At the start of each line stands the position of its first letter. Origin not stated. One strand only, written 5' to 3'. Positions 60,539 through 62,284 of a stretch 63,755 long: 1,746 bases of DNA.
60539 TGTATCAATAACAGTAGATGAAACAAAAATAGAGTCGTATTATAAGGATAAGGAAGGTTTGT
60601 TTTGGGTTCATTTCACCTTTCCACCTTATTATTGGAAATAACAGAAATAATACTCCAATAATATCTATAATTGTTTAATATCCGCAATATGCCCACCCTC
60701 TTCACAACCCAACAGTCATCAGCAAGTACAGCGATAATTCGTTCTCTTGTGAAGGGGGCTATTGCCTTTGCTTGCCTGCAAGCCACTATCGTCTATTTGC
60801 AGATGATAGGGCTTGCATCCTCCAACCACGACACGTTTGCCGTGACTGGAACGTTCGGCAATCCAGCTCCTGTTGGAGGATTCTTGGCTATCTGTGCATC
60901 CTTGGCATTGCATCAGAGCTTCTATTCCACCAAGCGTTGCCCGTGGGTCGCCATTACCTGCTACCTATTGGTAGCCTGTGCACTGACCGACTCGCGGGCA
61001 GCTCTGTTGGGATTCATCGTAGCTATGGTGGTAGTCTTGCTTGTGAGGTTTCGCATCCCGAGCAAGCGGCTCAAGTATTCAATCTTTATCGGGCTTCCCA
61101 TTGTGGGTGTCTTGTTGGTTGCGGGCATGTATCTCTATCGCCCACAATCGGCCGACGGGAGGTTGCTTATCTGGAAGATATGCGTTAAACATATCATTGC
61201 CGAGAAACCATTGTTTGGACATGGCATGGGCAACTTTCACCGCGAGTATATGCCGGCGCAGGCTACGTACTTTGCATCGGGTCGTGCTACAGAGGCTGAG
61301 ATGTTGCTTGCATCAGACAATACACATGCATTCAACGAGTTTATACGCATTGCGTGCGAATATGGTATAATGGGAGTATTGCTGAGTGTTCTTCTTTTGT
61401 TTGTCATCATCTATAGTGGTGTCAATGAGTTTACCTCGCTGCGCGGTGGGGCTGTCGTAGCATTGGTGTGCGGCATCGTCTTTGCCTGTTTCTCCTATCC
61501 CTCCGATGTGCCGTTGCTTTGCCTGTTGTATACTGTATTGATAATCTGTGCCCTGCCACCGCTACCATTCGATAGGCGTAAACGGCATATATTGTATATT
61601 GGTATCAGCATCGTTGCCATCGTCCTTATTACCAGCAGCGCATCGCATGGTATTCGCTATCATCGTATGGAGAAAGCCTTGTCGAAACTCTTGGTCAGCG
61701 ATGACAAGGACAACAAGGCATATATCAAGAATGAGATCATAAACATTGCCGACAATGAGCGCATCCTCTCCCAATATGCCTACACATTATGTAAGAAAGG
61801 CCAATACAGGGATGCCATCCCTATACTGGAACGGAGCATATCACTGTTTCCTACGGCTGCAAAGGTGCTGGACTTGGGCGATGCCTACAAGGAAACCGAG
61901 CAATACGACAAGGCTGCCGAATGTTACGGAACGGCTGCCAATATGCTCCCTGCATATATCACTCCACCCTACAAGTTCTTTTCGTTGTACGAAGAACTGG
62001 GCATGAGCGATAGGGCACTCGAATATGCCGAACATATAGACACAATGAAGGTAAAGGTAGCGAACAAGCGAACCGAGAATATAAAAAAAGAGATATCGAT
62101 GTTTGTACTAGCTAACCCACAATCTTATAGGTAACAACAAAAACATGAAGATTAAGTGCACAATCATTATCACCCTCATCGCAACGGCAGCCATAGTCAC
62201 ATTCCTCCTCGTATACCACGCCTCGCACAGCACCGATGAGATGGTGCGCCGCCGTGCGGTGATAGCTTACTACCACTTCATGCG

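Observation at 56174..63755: Uncharacterised envelope gene neighbourhood: TM TPR/HTH regulator - DUF3244-like - modular lipoprotein - exported partner - Wzy_C::TPR - transglutaminase-like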

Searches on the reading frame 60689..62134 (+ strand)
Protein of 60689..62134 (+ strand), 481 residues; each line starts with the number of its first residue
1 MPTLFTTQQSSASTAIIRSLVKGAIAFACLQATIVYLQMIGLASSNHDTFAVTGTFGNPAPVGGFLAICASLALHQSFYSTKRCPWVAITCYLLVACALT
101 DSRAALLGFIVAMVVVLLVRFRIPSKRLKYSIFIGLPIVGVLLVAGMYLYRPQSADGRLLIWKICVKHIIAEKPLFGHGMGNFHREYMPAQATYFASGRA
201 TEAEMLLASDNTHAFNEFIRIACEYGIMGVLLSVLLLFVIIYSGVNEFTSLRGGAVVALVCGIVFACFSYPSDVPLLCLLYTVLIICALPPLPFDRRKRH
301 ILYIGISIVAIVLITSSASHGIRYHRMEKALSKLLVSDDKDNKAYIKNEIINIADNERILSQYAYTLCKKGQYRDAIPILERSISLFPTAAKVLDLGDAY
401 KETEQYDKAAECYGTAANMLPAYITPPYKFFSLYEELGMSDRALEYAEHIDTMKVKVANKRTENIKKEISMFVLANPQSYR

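Call 7: search_protein_families(library=pfam, max_evalue=0.01, proteins=[window:60689-62134:+])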
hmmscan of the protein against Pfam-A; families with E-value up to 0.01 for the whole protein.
window:60689-62134:+ (481 aa): 10 families
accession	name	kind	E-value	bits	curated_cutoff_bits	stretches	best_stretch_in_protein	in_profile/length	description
PF04932.20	Wzy_C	-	3.6e-18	66.2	31.7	1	92-232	5-147/149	O-Antigen ligase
PF07719.23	TPR_2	-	7.9e-08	32.3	27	0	396-421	7-32/34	Tetratricopeptide repeat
PF13181.12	TPR_8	-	2.2e-06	27.8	25.7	0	396-416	7-27/34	Tetratricopeptide repeat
PF00515.34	TPR_1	-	4.7e-06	26.6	27.8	0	396-416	7-27/34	Tetratricopeptide repeat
PF13424.12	TPR_12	-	1.3e-05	25.8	30.1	1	358-420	4-75/77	Tetratricopeptide repeat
PF14559.12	TPR_19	-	0.0001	23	25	1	370-416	4-51/68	Tetratricopeptide repeat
PF13176.12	TPR_7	-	0.00011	22.5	27.9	0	364-384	6-26/36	Tetratricopeptide repeat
PF13428.12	TPR_14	-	0.00012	22.9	23.5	0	359-393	3-37/44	Tetratricopeptide repeat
PF13414.12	TPR_11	-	0.00067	19.7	26.8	0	397-423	1-27/42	TPR repeat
PF13174.12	TPR_6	-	0.001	20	26.3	0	363-389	6-32/33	Tetratricopeptide repeat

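Call 8: search_protein_families(library=ncbifam, max_evalue=0.01, proteins=[window:60689-62134:+])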
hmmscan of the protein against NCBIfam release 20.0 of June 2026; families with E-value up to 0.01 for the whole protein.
window:60689-62134:+ (481 aa): 4 families
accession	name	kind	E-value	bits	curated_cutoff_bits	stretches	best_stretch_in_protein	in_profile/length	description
NF011721.1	PRK15174.1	equivalog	1e-06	27.3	1200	1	351-411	278-339/656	Vi polysaccharide transport protein VexE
NF040959.1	MamA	equivalog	3.8e-06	26.5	200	1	346-448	60-163/204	magnetosome protein MamA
TIGR02552.1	LcrH_SycD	equivalog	4.3e-05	23.2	104.8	1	362-448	23-110/136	SycD/LcrH family type III secretion system chaperone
NF051875.1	glycan_WsfD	subfamily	0.0061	15.3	80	0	56-153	149-243/452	glycan biosynthesis hexose transferase WsfD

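Call 10: search_protein_families(library=padloc, max_evalue=0.01, proteins=[window:60689-62134:+])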
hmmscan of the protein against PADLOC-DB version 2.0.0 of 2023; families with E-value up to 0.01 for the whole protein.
window:60689-62134:+ (481 aa): 0 families

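Call 73: search_protein_families(library=pfam, alignment_id=A5, max_evalue=0.01)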
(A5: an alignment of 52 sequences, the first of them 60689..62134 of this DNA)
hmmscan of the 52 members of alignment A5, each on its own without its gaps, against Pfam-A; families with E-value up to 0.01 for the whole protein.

A. member 1, window:60689-62134:+ (481 aa): 10 families
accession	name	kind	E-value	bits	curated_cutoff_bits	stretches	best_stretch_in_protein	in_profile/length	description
PF04932.20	Wzy_C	-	3.6e-18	66.2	31.7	1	92-232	5-147/149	O-Antigen ligase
PF07719.23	TPR_2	-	7.9e-08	32.3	27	0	396-421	7-32/34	Tetratricopeptide repeat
PF13181.12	TPR_8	-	2.2e-06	27.8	25.7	0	396-416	7-27/34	Tetratricopeptide repeat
PF00515.34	TPR_1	-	4.7e-06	26.6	27.8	0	396-416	7-27/34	Tetratricopeptide repeat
PF13424.12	TPR_12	-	1.3e-05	25.8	30.1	1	358-420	4-75/77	Tetratricopeptide repeat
PF14559.12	TPR_19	-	0.0001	23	25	1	370-416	4-51/68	Tetratricopeptide repeat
PF13176.12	TPR_7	-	0.00011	22.5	27.9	0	364-384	6-26/36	Tetratricopeptide repeat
PF13428.12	TPR_14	-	0.00012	22.9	23.5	0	359-393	3-37/44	Tetratricopeptide repeat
PF13414.12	TPR_11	-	0.00067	19.7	26.8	0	397-423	1-27/42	TPR repeat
PF13174.12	TPR_6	-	0.001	20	26.3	0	363-389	6-32/33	Tetratricopeptide repeat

B. families by the number of members that match (of 52 scanned): 33 families (the first 25 are shown)
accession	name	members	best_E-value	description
PF04932.20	Wzy_C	51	6.8e-21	O-Antigen ligase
PF07719.23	TPR_2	30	2.2e-11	Tetratricopeptide repeat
PF00515.34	TPR_1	24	5.6e-07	Tetratricopeptide repeat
PF13181.12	TPR_8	23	1.8e-07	Tetratricopeptide repeat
PF13424.12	TPR_12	20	1.5e-07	Tetratricopeptide repeat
PF13428.12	TPR_14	20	1.5e-06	Tetratricopeptide repeat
PF12895.13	ANAPC3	19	6.8e-08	Anaphase-promoting complex, cyclosome, subunit 3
PF14559.12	TPR_19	13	6.9e-09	Tetratricopeptide repeat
PF13174.12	TPR_6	9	3.4e-06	Tetratricopeptide repeat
PF13431.12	TPR_17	8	7.8e-05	Tetratricopeptide repeat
PF13414.12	TPR_11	7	2.8e-05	TPR repeat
PF13176.12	TPR_7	7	3.6e-05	Tetratricopeptide repeat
PF13432.12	TPR_16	6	1.6e-06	Tetratricopeptide repeat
PF11992.13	TgpA_N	3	3.7e-09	TgpA N-terminal domain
PF13374.12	TPR_10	2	0.00037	Tetratricopeptide repeat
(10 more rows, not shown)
